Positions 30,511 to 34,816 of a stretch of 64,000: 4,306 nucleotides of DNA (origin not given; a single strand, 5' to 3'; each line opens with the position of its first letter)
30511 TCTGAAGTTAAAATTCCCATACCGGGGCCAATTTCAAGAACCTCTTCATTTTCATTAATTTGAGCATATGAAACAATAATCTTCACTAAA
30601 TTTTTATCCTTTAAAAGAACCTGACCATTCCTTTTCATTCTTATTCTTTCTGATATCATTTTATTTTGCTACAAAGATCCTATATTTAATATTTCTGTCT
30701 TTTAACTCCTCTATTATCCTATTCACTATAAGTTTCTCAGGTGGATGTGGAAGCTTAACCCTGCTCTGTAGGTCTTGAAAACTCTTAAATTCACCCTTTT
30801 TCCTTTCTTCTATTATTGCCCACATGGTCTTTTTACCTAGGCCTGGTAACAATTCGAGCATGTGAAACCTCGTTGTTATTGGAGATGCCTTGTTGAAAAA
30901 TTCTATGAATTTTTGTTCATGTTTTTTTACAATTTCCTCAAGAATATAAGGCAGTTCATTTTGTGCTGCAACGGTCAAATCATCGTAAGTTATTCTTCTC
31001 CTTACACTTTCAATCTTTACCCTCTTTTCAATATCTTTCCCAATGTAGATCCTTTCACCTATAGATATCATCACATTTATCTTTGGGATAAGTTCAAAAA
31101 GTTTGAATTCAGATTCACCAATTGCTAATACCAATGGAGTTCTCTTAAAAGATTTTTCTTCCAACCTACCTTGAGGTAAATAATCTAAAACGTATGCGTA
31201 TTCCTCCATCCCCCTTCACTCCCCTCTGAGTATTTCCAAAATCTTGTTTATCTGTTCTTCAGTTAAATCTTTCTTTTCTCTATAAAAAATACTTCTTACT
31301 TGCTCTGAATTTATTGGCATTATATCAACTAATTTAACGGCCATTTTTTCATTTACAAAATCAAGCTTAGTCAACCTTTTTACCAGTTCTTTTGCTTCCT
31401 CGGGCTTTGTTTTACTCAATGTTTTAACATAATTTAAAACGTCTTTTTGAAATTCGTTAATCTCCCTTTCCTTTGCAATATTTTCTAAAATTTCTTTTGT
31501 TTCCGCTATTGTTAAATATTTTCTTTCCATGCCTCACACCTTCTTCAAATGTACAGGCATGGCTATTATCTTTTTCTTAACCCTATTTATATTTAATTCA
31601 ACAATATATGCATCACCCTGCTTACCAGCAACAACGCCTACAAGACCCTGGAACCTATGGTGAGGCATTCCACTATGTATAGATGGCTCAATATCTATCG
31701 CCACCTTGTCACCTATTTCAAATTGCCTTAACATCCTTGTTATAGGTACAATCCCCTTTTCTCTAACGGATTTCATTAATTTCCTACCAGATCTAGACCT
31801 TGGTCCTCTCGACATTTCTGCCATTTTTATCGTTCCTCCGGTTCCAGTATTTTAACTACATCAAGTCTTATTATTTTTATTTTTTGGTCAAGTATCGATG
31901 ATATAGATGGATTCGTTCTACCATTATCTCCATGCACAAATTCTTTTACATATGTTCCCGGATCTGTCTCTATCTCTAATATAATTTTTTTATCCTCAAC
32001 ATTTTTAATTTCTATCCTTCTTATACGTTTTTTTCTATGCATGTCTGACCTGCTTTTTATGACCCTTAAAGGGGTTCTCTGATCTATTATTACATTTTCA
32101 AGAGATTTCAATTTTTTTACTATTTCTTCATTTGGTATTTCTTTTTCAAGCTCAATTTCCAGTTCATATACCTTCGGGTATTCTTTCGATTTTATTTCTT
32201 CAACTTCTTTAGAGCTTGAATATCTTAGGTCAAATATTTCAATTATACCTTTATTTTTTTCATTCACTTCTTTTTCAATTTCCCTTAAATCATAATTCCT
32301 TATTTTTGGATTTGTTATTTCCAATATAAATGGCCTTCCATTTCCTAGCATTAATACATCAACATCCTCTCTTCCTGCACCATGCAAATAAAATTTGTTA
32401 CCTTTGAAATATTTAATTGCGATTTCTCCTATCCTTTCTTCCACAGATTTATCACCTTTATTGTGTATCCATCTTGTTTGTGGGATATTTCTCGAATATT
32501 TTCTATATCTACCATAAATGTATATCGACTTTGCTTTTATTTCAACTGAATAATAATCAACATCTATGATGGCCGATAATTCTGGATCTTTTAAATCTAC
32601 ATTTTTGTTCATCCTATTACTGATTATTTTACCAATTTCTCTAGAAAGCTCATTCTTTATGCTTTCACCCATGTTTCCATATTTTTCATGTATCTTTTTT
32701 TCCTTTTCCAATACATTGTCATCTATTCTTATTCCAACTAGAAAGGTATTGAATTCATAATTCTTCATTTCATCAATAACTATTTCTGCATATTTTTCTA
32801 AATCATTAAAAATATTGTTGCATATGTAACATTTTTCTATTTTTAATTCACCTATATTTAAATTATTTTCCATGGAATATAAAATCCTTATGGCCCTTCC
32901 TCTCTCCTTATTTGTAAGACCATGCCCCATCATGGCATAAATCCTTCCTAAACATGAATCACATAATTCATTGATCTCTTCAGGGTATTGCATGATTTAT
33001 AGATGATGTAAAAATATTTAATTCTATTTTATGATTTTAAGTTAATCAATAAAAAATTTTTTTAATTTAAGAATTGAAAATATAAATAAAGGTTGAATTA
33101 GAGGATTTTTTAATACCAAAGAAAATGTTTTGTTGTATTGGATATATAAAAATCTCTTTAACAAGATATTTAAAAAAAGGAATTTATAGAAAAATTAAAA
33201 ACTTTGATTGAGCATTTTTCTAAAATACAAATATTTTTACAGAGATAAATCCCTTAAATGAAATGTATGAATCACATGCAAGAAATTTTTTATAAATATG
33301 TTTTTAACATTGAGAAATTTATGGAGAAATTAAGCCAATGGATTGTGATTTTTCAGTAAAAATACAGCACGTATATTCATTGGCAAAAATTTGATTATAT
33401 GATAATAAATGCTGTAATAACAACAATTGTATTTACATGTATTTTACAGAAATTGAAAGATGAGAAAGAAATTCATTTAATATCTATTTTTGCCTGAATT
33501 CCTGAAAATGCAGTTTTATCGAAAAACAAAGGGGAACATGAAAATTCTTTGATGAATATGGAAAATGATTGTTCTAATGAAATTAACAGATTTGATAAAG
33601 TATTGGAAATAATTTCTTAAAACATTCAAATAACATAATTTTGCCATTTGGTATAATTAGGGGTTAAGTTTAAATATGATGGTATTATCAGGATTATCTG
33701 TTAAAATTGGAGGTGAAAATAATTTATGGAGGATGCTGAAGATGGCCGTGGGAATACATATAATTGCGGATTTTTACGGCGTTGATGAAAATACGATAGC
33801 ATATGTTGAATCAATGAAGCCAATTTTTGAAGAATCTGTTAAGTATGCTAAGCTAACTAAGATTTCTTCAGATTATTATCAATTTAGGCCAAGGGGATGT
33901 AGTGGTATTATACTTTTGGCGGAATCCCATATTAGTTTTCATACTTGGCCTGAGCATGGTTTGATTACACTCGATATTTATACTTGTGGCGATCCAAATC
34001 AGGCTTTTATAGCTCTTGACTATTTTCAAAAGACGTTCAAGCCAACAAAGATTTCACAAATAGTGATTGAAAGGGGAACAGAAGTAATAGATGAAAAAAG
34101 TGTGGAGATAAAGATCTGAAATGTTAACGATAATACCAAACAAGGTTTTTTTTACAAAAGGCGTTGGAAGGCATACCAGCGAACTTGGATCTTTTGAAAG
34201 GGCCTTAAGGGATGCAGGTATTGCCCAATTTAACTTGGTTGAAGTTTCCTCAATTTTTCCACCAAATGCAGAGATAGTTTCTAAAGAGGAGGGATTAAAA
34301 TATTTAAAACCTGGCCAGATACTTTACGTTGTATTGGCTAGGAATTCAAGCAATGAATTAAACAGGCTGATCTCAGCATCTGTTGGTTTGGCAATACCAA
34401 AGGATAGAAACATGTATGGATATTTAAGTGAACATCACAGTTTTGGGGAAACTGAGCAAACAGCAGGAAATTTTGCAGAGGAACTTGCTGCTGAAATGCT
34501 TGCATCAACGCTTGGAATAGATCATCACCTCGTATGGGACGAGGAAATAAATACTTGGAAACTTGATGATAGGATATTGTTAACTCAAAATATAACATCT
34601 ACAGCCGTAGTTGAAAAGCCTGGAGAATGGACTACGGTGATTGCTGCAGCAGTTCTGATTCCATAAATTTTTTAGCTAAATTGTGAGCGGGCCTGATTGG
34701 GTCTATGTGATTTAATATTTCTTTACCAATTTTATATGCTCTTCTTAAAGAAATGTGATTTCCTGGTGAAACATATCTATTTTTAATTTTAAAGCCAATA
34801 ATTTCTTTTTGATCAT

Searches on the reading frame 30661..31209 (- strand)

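Call 60: search_protein_families(library=pfam, proteins=[window:30661-31209:-], max_evalue=0.001)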
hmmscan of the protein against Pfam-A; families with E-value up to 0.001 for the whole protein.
window:30661-31209:- (182 aa): 2 families
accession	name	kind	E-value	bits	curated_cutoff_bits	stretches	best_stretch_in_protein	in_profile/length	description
PF04919.18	DUF655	-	1.5e-67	227.5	22.2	1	1-180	1-180/181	Protein of unknown function (DUF655)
PF14579.12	HHH_6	-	2.2e-05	25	25.6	1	119-153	28-63/90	Helix-hairpin-helix motif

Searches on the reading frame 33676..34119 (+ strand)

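Call 60: search_protein_families(library=pfam, proteins=[window:33676-34119:+], max_evalue=0.001)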
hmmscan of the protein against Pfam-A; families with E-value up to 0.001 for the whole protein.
window:33676-34119:+ (147 aa): 1 family
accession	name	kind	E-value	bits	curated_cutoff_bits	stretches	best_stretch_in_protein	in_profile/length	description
PF02675.21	AdoMet_dc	-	1.5e-32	112.6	25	1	28-134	1-107/107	S-adenosylmethionine decarboxylase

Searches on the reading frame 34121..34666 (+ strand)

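Call 60: search_protein_families(library=pfam, proteins=[window:34121-34666:+], max_evalue=0.001)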
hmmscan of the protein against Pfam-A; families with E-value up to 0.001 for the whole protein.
window:34121-34666:+ (181 aa): 1 family
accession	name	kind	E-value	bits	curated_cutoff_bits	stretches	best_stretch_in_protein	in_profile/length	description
PF01862.21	PvlArgDC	-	1.2e-62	211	22.7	1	5-180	1-161/161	Pyruvoyl-dependent arginine decarboxylase (PvlArgDC)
